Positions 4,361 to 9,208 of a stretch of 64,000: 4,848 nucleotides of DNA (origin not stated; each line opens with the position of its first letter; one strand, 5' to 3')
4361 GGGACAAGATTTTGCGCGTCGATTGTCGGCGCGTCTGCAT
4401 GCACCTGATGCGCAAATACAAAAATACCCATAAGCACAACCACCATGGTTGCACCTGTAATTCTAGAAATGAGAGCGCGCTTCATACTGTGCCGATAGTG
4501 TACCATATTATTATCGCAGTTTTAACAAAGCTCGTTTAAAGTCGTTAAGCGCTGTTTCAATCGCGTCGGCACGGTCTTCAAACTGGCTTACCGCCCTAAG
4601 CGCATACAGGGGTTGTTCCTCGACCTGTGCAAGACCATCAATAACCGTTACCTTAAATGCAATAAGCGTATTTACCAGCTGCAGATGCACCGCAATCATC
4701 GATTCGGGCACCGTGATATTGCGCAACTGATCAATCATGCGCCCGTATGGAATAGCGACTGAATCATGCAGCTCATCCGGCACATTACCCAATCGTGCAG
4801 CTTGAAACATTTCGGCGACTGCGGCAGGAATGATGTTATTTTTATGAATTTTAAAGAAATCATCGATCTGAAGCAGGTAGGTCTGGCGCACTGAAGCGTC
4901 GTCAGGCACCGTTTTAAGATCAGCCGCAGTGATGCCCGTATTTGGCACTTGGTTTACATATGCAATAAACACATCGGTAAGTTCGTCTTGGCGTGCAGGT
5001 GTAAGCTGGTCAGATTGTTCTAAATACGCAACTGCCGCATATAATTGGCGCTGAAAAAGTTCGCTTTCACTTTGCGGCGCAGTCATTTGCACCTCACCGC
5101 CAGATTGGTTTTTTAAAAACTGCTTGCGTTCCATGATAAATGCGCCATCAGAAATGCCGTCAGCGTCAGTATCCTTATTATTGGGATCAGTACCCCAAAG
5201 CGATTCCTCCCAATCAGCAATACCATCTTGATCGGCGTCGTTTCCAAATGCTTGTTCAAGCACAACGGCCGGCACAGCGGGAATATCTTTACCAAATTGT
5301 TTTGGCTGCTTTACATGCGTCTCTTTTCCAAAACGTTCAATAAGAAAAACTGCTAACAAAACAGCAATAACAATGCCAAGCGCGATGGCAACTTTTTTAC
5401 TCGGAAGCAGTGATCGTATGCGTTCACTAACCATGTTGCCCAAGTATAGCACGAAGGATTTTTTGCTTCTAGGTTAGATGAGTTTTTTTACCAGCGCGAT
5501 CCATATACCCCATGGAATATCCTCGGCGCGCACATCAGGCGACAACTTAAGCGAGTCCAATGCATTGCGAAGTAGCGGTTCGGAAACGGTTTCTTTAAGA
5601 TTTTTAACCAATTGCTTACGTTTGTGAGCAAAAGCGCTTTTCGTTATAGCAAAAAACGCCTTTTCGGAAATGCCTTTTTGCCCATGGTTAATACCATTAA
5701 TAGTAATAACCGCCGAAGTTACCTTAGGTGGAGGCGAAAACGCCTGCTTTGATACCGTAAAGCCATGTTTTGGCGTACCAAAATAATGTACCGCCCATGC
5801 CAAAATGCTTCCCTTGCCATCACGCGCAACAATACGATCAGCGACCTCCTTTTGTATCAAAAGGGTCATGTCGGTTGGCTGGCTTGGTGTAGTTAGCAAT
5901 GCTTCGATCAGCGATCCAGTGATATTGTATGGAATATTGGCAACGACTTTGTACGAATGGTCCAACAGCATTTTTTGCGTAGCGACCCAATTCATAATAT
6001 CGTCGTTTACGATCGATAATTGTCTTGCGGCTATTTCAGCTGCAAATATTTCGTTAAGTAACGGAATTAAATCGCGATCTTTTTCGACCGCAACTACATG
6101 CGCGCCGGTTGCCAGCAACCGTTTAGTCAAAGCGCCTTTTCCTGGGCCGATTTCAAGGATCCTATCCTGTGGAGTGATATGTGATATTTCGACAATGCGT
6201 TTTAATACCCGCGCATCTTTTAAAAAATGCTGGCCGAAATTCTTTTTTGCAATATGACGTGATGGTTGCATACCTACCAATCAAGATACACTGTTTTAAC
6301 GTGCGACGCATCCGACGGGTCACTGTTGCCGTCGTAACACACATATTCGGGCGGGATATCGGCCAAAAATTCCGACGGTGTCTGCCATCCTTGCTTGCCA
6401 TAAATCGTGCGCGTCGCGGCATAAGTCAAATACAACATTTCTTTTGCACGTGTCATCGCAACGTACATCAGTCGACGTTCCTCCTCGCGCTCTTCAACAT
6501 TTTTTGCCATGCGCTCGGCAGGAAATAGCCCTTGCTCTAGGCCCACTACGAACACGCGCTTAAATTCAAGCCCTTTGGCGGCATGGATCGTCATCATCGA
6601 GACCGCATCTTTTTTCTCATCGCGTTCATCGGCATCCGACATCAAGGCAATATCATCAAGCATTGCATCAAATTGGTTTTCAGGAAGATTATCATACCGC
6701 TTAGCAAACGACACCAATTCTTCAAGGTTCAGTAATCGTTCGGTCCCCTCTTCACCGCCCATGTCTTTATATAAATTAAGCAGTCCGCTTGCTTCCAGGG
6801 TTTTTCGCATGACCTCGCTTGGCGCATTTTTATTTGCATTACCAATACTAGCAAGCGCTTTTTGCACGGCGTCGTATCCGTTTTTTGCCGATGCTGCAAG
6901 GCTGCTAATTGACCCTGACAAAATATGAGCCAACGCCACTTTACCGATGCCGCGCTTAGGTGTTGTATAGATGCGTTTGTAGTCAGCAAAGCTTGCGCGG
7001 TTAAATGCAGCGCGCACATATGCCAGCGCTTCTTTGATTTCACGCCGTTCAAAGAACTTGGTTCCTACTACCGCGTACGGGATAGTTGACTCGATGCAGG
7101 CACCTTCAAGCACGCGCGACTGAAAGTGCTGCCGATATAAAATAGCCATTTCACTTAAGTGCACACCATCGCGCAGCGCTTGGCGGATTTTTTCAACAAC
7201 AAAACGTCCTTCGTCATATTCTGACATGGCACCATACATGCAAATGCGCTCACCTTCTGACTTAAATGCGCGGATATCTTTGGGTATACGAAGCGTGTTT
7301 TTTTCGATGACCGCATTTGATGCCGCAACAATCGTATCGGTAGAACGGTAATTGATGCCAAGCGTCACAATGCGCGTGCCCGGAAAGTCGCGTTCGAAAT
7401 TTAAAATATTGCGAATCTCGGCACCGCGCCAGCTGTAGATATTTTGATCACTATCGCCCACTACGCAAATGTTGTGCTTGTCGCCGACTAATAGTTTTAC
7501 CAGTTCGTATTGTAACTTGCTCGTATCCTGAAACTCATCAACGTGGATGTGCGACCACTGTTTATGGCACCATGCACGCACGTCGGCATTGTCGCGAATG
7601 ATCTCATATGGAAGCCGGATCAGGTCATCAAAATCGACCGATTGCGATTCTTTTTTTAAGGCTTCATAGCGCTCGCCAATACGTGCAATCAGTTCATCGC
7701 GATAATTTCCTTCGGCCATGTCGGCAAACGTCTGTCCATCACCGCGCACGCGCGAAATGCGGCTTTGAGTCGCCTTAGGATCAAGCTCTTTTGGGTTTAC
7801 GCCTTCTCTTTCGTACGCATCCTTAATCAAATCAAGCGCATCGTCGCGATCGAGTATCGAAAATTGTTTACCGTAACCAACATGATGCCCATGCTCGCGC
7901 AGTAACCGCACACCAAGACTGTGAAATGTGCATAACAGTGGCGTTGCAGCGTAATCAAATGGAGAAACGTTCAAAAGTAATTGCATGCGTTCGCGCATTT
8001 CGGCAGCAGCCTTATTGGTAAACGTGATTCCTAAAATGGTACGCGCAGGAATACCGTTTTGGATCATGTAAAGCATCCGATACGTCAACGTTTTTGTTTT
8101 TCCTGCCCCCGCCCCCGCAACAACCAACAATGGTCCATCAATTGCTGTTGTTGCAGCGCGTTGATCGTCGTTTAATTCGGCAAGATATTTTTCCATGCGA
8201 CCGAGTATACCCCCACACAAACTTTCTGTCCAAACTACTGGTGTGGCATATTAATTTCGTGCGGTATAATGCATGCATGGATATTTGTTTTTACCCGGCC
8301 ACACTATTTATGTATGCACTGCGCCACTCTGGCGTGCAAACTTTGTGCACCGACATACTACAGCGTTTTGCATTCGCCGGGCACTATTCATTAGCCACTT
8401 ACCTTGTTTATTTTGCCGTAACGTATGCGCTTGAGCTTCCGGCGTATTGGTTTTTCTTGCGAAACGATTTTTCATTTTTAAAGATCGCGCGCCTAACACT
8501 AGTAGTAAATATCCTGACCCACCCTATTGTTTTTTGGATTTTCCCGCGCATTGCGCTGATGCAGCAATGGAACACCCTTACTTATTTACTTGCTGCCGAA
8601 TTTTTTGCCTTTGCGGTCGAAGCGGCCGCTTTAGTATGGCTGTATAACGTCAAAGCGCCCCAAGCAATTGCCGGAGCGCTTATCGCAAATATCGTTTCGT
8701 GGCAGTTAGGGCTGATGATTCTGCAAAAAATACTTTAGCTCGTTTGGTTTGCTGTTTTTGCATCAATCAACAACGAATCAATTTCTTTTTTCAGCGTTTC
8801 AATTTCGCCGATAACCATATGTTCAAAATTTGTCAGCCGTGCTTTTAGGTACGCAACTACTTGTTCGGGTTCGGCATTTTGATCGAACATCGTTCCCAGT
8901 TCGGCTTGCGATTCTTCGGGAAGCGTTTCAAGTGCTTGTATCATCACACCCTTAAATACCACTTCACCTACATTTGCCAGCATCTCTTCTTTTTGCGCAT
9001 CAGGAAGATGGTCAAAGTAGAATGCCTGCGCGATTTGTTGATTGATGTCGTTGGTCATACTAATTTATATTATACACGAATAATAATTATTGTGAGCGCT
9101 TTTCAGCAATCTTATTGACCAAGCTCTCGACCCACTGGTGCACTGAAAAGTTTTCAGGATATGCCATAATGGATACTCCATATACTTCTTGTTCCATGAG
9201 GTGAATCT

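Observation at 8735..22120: Leaderless-promoter-driven operon of six co-directional genes encoding giant uncharacterised proteins plus an M23 peptidase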

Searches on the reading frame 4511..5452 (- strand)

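Call 3: search_protein_families(library=pfam, proteins=[window:4511-5452:-], max_evalue=0.01)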
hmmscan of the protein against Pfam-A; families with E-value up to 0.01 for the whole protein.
window:4511-5452:- (313 aa): 1 family
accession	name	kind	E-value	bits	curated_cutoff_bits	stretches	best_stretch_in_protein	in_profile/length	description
PF18884.5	TSP3_bac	-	0.0097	16.2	25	0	74-92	3-21/22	Bacterial TSP3 repeat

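Call 12: search_protein_families(library=ncbifam, proteins=[window:4511-5452:-], max_evalue=0.01)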
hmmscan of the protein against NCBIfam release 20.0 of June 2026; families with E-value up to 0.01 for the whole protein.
window:4511-5452:- (313 aa): 1 family
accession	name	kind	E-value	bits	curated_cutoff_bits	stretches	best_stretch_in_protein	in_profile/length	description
NF033765.2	gliding_CglD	equivalog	1.9e-06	26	400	1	68-104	262-298/1124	adventurous gliding motility lipoprotein CglD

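Call 74: search_protein_families(library=pfam, proteins=[window:4511-5452:-], max_evalue=10)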
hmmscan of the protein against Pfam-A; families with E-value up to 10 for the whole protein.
window:4511-5452:- (313 aa): 2 families
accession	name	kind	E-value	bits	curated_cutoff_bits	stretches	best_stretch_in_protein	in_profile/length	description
PF18884.5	TSP3_bac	-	0.0097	16.2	25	2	74-92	3-21/22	Bacterial TSP3 repeat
PF11231.14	DUF3034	-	0.013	15.4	25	1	121-176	179-233/255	Protein of unknown function (DUF3034)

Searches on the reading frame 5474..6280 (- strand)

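Call 3: search_protein_families(library=pfam, proteins=[window:5474-6280:-], max_evalue=0.01)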
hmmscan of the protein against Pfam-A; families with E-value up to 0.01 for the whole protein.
window:5474-6280:- (268 aa): 3 families
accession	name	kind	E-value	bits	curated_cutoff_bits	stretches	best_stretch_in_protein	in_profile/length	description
PF00398.26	RrnaAD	-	6.9e-52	176.6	24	1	11-265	4-259/263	Ribosomal RNA adenine dimethylase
PF13649.12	Methyltransf_25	-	0.0018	19.4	27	1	41-99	1-59/97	Methyltransferase domain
PF13489.12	Methyltransf_23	-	0.0073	16.5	27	1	32-84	16-61/164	Methyltransferase domain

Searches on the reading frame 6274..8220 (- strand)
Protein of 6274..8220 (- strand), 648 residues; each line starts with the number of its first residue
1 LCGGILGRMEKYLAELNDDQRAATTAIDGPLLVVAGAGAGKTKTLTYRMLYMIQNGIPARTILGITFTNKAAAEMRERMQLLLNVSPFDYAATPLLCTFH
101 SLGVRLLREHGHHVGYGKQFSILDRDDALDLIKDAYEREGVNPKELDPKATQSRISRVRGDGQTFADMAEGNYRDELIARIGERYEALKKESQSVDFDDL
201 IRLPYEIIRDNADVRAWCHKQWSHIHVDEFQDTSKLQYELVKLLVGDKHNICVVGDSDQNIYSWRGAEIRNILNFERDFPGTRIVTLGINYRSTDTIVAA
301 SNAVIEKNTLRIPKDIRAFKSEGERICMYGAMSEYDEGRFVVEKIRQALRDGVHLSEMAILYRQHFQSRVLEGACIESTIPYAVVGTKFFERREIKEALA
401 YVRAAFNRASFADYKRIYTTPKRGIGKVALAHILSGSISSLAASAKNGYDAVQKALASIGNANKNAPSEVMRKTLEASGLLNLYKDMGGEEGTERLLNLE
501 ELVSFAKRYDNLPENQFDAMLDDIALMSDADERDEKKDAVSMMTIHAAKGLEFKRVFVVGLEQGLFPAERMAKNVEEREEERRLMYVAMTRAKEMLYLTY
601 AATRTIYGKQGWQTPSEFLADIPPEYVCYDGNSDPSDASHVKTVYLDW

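Call 3: search_protein_families(library=pfam, proteins=[window:6274-8220:-], max_evalue=0.01)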
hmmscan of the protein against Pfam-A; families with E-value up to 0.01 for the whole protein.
window:6274-8220:- (648 aa): 6 families
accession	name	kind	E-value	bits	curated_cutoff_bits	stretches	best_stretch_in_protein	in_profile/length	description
PF00580.27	UvrD-helicase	-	3.3e-79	266.8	23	1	16-280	1-271/271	UvrD/REP helicase N-terminal domain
PF13361.12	UvrD_C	-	3.1e-64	218.1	25.6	1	286-601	2-348/350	UvrD-like helicase C-terminal domain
PF13245.12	AAA_19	-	2.5e-22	79.9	25.1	1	23-263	5-132/134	AAA domain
PF13538.12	UvrD_C_2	-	6.5e-10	39.2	27.4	1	542-598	4-51/52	UvrD-like helicase C-terminal domain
PF13604.12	AAA_30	-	1.3e-06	28.7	27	1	15-79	1-66/191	AAA domain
PF01443.25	Viral_helicase1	-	0.00092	19.5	21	0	530-597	167-225/228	Viral superfamily 1 RNA helicase core domain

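Call 4: search_protein_families(library=phrogs, proteins=[window:6274-8220:-], max_evalue=0.01)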
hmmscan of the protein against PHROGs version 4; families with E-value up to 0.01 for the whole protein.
window:6274-8220:- (648 aa): 4 families
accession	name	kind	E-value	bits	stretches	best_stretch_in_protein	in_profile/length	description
phrog_1967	-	DNA, RNA and nucleotide metabolism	1.8e-123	414.7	1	9-626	146-696/776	DNA helicase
phrog_25205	-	unknown function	2.2e-10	40.4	1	25-302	12-264/607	-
phrog_325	-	DNA, RNA and nucleotide metabolism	1.1e-09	38.2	1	530-601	808-869/986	Dda-like helicase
phrog_4412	-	DNA, RNA and nucleotide metabolism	0.0053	16.1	0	543-599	668-712/743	exonuclease V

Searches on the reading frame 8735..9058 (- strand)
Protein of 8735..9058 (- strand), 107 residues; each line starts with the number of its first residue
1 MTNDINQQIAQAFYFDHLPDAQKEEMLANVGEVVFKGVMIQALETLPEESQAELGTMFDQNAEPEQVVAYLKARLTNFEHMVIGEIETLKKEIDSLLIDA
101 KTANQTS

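Call 3: search_protein_families(library=pfam, proteins=[window:8735-9058:-], max_evalue=0.01)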
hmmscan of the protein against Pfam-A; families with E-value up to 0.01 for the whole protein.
window:8735-9058:- (107 aa): 0 families

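Call 4: search_protein_families(library=phrogs, proteins=[window:8735-9058:-], max_evalue=0.01)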
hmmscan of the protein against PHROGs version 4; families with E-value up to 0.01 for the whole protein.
window:8735-9058:- (107 aa): 0 families

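Call 12: search_protein_families(library=ncbifam, proteins=[window:8735-9058:-], max_evalue=0.01)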
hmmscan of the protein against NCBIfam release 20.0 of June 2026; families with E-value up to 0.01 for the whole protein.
window:8735-9058:- (107 aa): 0 families

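Call 74: search_protein_families(library=pfam, proteins=[window:8735-9058:-], max_evalue=10)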
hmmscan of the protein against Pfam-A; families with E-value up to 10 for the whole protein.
window:8735-9058:- (107 aa): 1 family
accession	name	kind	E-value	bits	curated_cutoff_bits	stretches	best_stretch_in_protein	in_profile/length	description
PF12061.13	NB-LRR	-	0.033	14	28.7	1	30-100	180-248/295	Late blight resistance protein R1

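Call 100: search_protein_families(library=pfam, alignment_id=A8, max_evalue=0.01)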
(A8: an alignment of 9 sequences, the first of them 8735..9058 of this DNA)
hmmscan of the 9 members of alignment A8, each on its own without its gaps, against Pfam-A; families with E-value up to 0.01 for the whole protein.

A. member 1, window:8735-9058:- (107 aa): 0 families

B. families by the number of members that match (of 9 scanned): 1 family
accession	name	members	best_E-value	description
PF18908.5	DUF5663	8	2e-06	Protein of unknown function (DUF5663)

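Call 101: search_solved_structures(query=A8, max_evalue=5)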
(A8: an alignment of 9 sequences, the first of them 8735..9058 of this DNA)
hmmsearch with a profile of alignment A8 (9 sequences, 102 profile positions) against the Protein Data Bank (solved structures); distinct sequences matched with E-value up to 5: 13.
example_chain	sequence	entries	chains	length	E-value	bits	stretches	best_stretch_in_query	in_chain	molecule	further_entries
1mkm_A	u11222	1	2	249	0.052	16.7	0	10-62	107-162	IclR transcriptional regulator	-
7qca_SQ0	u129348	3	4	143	0.14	15.3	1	30-94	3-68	40S ribosomal protein S16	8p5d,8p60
9fcx_A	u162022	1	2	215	0.42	13.8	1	9-67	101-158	SAM-dependent methyltransferase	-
3dxr_A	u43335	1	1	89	0.55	13.4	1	43-67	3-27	Mitochondrial import inner membrane translocase subunit TIM9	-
6lo8_E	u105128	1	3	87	0.92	12.7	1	43-67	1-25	Mitochondrial import inner membrane translocase subunit TIM9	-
9fcy_A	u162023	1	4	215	1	12.6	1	9-67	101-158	SAM-dependent methyltransferase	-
9fd3_A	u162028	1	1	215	1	12.5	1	9-67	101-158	SAM-dependent methyltransferase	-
9fcd_A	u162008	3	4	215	1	12.5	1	9-67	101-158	SAM-dependent methyltransferase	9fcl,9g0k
3fbg_A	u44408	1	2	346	1.4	12.1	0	22-68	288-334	putative arginate lyase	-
9fcs_A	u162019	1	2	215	1.6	11.9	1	9-67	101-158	SAM-dependent methyltransferase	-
9fcu_A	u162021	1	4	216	1.7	11.9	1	9-67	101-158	SAM-dependent methyltransferase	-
4aur_A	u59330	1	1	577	2.2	11.5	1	52-89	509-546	LEOA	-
4uos_A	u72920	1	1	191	3.4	10.9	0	24-100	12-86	DESIGNED HELICAL BUNDLE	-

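Call 117: find_encoding_contigs(protein=window:8735-9058:-, flank=10000, max_places=5)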
Protein window:8735-9058:- (107 aa): 1 contig read that carries it; 1 place shown.
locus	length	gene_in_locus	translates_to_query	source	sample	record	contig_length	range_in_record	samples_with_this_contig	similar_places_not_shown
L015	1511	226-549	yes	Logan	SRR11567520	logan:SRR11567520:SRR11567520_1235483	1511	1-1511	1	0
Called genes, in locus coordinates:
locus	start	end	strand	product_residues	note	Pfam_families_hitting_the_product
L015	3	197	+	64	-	?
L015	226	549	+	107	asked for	-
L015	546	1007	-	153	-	-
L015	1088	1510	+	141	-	?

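Call 120: search_protein_families(library=padloc, proteins=[window:8735-9058:-], max_evalue=0.01)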
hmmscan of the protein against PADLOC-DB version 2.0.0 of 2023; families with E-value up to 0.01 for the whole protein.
window:8735-9058:- (107 aa): 0 families
